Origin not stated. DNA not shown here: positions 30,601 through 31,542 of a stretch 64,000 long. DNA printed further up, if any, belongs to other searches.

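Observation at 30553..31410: Sharply low-GC two-gene cassette (44-aa Lys/Pro-rich peptide plus 3-TM protein) inserted immediately after the DUF499 ATPase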

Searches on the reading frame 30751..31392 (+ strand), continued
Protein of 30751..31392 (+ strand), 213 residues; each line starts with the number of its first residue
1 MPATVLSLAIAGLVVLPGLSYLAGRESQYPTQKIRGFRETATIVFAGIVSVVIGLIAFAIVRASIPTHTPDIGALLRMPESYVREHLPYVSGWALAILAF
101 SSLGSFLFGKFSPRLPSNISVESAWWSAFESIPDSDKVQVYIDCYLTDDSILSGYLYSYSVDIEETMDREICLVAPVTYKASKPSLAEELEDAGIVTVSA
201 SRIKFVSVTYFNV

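Call 60: fold_search(model_id=the predicted structure, library=pdb)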
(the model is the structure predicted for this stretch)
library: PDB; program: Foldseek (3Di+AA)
matches with E <= 10: 833; with E <= 0.001: 0
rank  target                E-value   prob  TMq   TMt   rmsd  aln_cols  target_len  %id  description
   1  6f9w_A                2.7e-03  1.00  0.23  0.61   4.4        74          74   16  Crystal structure of the LSM domain of LSM14 in complex with a C-terminal peptide of 4E-T (released 2018-03-21)
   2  9esh_F                5.4e-03  1.00  0.23  0.56   2.4        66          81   15  Structure of a B-state intermediate committed to discard (Bd-I state) (released 2024-12-25)
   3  4m7d_G                6.5e-03  1.00  0.24  0.61   2.9        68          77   20  Crystal structure of Lsm2-8 complex bound to the RNA fragment CGUUU (released 2013-11-13)
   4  9l5r_d                7.3e-03  1.00  0.25  0.61   2.3        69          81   16  Cryo-EM structure of the thermophile spliceosome (state ILS) (released 2025-03-12)
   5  3cw1_D                7.3e-03  1.00  0.24  0.61   4.0        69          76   14  Crystal Structure of Human Spliceosomal U1 snRNP (released 2009-03-24)
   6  3jcr_R                8.2e-03  1.00  0.24  0.54   3.9        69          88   16  3D structure determination of the human*U4/U6.U5* tri-snRNP complex (released 2016-03-09)
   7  3cw1_B                9.8e-03  1.00  0.25  0.64   2.3        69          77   13  Crystal Structure of Human Spliceosomal U1 snRNP (released 2009-03-24)
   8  6g90_d                9.8e-03  1.00  0.24  0.50   3.3        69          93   22  Prespliceosome structure provides insight into spliceosome assembly and regulation (map A2) (released 2018-08-22)
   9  9l5r_o                1.0e-02  1.00  0.23  0.51   2.8        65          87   18  Cryo-EM structure of the thermophile spliceosome (state ILS) (released 2025-03-12)
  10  4pjo_c                1.2e-02  1.00  0.27  0.59   4.8        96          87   12  Minimal U1 snRNP (released 2014-12-31)
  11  5o9z_h                1.2e-02  1.00  0.24  0.64   2.6        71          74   10  Cryo-EM structure of a pre-catalytic human spliceosome primed for activation (B complex) (released 2017-08-16)
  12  4v98_AA               1.5e-02  1.00  0.25  0.62   2.1        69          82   12  The 8S snRNP Assembly Intermediate (released 2014-07-09)
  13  3jcr_P                1.6e-02  1.00  0.23  0.50   2.3        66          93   14  3D structure determination of the human*U4/U6.U5* tri-snRNP complex (released 2016-03-09)
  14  6y3z_C                1.7e-02  1.00  0.20  0.60   4.4        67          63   16  Crystal structure of the Pby1 ATP-grasp enzyme bound to the S. cerevisiae mRNA decapping complex (Dcp1-Dcp2-Edc3) (released 2020-04-29)
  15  4wzj_H                1.8e-02  1.00  0.26  0.61   2.0        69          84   13  Spliceosomal U4 snRNP core domain (released 2015-01-14)
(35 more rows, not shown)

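Call 61: fold_search(model_id=the predicted structure, library=viral)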
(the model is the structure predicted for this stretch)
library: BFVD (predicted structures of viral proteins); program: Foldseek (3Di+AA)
matches with E <= 10: 531; with E <= 0.001: 1
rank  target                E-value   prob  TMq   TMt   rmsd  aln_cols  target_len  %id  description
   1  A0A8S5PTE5            2.6e-06  1.00  0.46  0.49   8.2       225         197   15  Uncharacterized protein [Siphoviridae sp. ct96x5]
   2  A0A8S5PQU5            2.5e-03  1.00  0.27  0.37  17.6       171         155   14  Uncharacterized protein [Siphoviridae sp. ct96x5]
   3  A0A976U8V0            5.4e-03  1.00  0.25  0.55   6.5        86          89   15  (no name in the UniProt tables at hand)
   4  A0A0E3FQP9            5.7e-03  1.00  0.25  0.38   5.7        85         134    7  Methylamine utilization protein [Synechococcus phage ACG-2014f]
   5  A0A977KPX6            6.0e-03  1.00  0.24  0.70   4.0        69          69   22  Uncharacterized protein [Arthrobacter phage Shambre1]
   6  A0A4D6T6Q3            2.1e-02  1.00  0.26  0.64   5.2        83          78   16  RNA binding protein [Gordonia phage Reyja]
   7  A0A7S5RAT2            2.9e-02  0.93  0.18  0.32  10.5        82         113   12  (no name in the UniProt tables at hand)
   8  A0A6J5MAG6            3.3e-02  0.99  0.22  0.33   5.0        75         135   12  Uncharacterized protein [uncultured Caudovirales phage]
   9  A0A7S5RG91            3.3e-02  0.93  0.18  0.44   8.2        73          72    8  (no name in the UniProt tables at hand)
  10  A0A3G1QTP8            3.7e-02  0.96  0.23  0.48   5.0        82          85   16  Uncharacterized protein [Erwinia phage phiEaP8]
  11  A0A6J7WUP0            3.9e-02  0.96  0.20  0.30   8.5        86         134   14  Uncharacterized protein [uncultured Caudovirales phage]
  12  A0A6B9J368            5.0e-02  1.00  0.22  0.55   3.2        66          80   14  Uncharacterized protein [Rhizobium phage RL38J1]
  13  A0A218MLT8            5.6e-02  0.51  0.21  0.29  11.6       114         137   17  Uncharacterized protein [uncultured virus]
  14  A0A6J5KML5            5.9e-02  0.99  0.21  0.39   6.5        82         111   16  Uncharacterized protein [uncultured Caudovirales phage]
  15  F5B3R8                8.4e-02  0.99  0.25  0.37   7.6        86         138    9  (no name in the UniProt tables at hand)
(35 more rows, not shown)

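Call 62: search_solved_structures(query=A3, max_evalue=10)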
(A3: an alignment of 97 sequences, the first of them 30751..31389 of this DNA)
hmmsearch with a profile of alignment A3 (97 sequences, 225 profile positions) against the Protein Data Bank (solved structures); distinct sequences matched with E-value up to 10: 6.
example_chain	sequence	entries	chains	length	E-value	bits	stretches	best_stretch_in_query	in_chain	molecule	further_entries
2e12_A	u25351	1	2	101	0.54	12.8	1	120-158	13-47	Hypothetical protein XCC3642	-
3pgz_A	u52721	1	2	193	0.86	12.1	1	108-173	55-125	Single-stranded DNA-binding protein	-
8pku_A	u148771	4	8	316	1.7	11.2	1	64-91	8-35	Kelch-like ECH-associated protein 1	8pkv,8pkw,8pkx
5wfl_A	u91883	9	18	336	1.8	11.1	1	64-91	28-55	Kelch-like ECH-associated protein 1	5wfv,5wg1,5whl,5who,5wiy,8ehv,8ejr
4xq3_A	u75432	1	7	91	1.8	11.1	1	141-216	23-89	Like-Sm ribonucleoprotein core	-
7k2f_X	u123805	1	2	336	1.8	11.1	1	64-91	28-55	Kelch-like ECH-associated protein 1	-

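Call 63: search_protein_families(library=pfam, alignment_id=A3, max_evalue=1)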
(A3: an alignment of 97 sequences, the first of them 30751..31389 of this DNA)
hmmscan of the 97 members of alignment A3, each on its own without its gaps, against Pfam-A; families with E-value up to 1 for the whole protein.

A. member 1, window:30751-31389:+ (213 aa): 1 family
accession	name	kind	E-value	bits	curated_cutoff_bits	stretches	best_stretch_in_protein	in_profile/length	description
PF19865.4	DUF6338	-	1.7e-30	106.6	26.5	1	1-210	1-201/205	Family of unknown function (DUF6338)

B. families by the number of members that match (of 97 scanned): 73 families (the first 25 are shown)
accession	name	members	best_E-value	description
PF19865.4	DUF6338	97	2.3e-48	Family of unknown function (DUF6338)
PF02322.20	Cyt_bd_oxida_II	7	0.0061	Cytochrome bd terminal oxidase subunit II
PF20990.2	DUF2207_C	4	0.047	Predicted membrane protein (DUF2207) C-terminal domain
PF16951.10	MaAIMP_sms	3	0.0023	Putative methionine and alanine importer, small subunit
PF18920.5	DUF5671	3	0.005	Domain of unknown function (DUF5671)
PF20176.3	DUF6541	3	0.017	Family of unknown function (DUF6541)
PF00115.25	COX1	2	0.00029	Cytochrome C and Quinol oxidase polypeptide I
PF01699.29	Na_Ca_ex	2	0.0023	Sodium/calcium exchanger protein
PF13520.12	AA_permease_2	2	0.0066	Amino acid permease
PF11820.13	DUF3339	2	0.028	Protein of unknown function (DUF3339)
PF00499.25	Oxidored_q3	2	0.036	NADH-ubiquinone/plastoquinone oxidoreductase chain 6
PF18967.5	PycTM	2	0.1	Pycsar effector protein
PF09925.14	DUF2157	2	0.2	Predicted membrane protein (DUF2157)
PF13567.11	DUF4131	2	0.22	Domain of unknown function (DUF4131)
PF00335.26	Tetraspanin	2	0.41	Tetraspanin family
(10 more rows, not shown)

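Call 64: search_dna_similar(query=window:30751-31389:+, collection=phages, mode=protein, max_evalue=0.01)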
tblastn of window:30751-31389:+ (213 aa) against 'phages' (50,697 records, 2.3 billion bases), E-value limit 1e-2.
No match.

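Call 65: search_dna_similar(query=window:30751-31389:+, collection=plasmids, mode=protein, max_evalue=0.001, max_rows=40)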
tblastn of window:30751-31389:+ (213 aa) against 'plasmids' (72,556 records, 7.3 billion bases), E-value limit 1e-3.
Records with a match: 4; places in all: 4; records where one place covers at least 80% of the query: 4.
Best place of each record, by identity: <60% 4.
By first word of the organism name: Streptomyces 1; Clavibacter 1; Rhodococcus 1; Arthrobacter 1.
By predicted mobility (MOB-suite, as given by PLSDB): mobilizable 2; non-mobilizable 1; conjugative 1.
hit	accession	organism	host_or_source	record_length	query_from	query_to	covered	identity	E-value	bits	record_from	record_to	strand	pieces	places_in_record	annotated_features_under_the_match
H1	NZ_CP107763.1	Streptomyces chartreusis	-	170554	1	212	100%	37.4%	4e-30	123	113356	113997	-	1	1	DUF6338 family protein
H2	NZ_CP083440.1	Clavibacter sp. A6099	Tomato,Cell culture,Seeds,Seeds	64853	1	210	99%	28.5%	2e-11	70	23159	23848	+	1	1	DUF6338 family protein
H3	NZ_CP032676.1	Rhodococcus rhodochrous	cell culture,soil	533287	1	212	100%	26.1%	4e-5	51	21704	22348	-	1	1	DUF6338 family protein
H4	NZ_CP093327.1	Arthrobacter sulfonylureivorans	whole organism,grassland soil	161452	14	210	92%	26.6%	1e-5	53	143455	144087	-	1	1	DUF6338 family protein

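Call 66: get_annotated_region(hit=H1, flank=6000)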
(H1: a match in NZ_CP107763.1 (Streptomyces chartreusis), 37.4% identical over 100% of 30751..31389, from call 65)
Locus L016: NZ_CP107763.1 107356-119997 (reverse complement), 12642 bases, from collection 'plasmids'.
description: Streptomyces chartreusis strain NBC_00590 plasmid unnamed1, complete sequence
organism: Streptomyces chartreusis (NCBI taxid 1969)
taxonomy: Bacteria; Actinomycetota; Actinomycetes; Kitasatosporales; Streptomycetaceae; Streptomyces; Streptomyces chartreusis
host: -; source: -; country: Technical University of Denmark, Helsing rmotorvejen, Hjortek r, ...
typing (MOB-suite, as given by PLSDB): mobilizable; relaxase MOBF
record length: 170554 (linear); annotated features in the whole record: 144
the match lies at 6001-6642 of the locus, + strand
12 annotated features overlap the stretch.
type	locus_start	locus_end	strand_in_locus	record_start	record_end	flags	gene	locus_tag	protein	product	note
CDS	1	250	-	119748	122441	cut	-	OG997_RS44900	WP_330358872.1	ATP-binding protein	-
CDS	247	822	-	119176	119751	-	-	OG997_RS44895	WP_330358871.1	hypothetical protein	-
CDS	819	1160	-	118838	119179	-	-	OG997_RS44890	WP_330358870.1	hypothetical protein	-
CDS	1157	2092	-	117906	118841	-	-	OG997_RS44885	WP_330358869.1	conjugal transfer protein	-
CDS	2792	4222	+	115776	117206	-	-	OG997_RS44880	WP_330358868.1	hypothetical protein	-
CDS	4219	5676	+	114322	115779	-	-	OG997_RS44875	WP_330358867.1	hypothetical protein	-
CDS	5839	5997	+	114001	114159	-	-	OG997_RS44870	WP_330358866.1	hypothetical protein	-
CDS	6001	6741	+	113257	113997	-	-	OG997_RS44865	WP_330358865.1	DUF6338 family protein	-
CDS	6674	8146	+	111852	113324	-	-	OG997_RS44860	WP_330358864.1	hypothetical protein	-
CDS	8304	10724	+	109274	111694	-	-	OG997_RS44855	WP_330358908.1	CHAT domain-containing protein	-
CDS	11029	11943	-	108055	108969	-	-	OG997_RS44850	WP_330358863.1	replication-relaxation family protein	-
CDS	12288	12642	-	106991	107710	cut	-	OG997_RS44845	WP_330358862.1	hypothetical protein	-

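Call 67: get_annotated_region(hit=H2, flank=6000)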
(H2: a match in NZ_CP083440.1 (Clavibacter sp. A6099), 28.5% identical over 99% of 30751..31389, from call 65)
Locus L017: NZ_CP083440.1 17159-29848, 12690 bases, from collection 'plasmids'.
description: Clavibacter sp. A6099 plasmid pCL-A6099, complete sequence
organism: Clavibacter sp. A6099 (NCBI taxid 2860285)
taxonomy: Bacteria; Actinomycetota; Actinomycetes; Micrococcales; Microbacteriaceae; Clavibacter; Clavibacter sp. A6099
host: -; source: Tomato,Cell culture,Seeds,Seeds; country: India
typing (MOB-suite, as given by PLSDB): mobilizable; relaxase MOBF
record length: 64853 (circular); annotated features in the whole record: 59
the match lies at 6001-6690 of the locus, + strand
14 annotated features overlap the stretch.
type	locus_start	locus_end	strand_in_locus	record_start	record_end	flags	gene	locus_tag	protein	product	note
CDS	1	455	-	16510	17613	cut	-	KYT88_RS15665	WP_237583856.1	FtsX-like permease family protein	-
CDS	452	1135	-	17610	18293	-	-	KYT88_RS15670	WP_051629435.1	ATP-binding cassette domain-containing protein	-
CDS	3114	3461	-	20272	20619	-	-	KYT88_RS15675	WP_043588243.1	Lsr2 family protein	-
CDS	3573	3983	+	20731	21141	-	-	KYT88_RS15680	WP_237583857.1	helix-turn-helix domain-containing protein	-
CDS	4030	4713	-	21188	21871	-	-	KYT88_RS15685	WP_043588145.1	SOS response-associated peptidase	GO:0018142 - protein-DNA covalent cross-linking [Evidence IEA]; GO:0009432 - SOS response [Evidence IEA]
CDS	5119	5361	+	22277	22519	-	-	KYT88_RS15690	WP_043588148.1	DUF2188 domain-containing protein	-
CDS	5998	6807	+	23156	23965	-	-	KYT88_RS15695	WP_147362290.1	DUF6338 family protein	-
CDS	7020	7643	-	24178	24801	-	-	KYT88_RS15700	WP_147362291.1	hypothetical protein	-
CDS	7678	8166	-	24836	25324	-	-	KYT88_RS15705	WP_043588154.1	GNAT family N-acetyltransferase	-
CDS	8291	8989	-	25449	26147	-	-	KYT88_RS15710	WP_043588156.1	hypothetical protein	-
CDS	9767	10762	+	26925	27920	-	-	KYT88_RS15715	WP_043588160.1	PIN domain-containing protein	-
CDS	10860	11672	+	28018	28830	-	-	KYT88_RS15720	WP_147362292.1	HIRAN domain-containing protein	-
CDS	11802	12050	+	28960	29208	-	-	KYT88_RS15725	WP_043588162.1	hypothetical protein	-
CDS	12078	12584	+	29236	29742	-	-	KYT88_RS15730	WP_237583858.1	hypothetical protein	-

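Call 68: get_annotated_region(hit=H3, flank=6000)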
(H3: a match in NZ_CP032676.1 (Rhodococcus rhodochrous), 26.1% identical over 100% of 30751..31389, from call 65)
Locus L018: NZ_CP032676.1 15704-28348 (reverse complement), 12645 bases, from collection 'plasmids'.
description: Rhodococcus rhodochrous strain ATCC BAA870 plasmid pNit, complete sequence
organism: Rhodococcus rhodochrous (NCBI taxid 1829)
taxonomy: Bacteria; Actinomycetota; Actinomycetes; Mycobacteriales; Nocardiaceae; Rhodococcus; Rhodococcus rhodochrous
host: -; source: cell culture,soil; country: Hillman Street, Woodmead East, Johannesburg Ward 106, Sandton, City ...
typing (MOB-suite, as given by PLSDB): non-mobilizable
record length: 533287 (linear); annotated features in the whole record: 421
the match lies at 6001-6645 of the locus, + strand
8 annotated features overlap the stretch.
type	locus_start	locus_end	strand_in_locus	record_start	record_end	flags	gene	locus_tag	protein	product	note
CDS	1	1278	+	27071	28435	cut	-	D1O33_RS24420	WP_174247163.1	MFS transporter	GO:0055085 - transmembrane transport [Evidence IEA]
CDS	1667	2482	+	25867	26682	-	-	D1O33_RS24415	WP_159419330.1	N-formylglutamate amidohydrolase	-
CDS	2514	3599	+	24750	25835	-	-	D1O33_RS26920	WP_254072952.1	hypothetical protein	-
CDS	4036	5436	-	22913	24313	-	-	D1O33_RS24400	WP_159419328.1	protein kinase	GO:0006468 - protein phosphorylation [Evidence IEA]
CDS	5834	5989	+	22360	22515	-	-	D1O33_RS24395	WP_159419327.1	hypothetical protein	-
CDS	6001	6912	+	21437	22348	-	-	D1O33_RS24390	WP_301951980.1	DUF6338 family protein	-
CDS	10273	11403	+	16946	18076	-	-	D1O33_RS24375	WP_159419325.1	hypothetical protein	-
CDS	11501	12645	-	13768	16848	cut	-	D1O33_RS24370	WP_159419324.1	tetratricopeptide repeat protein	-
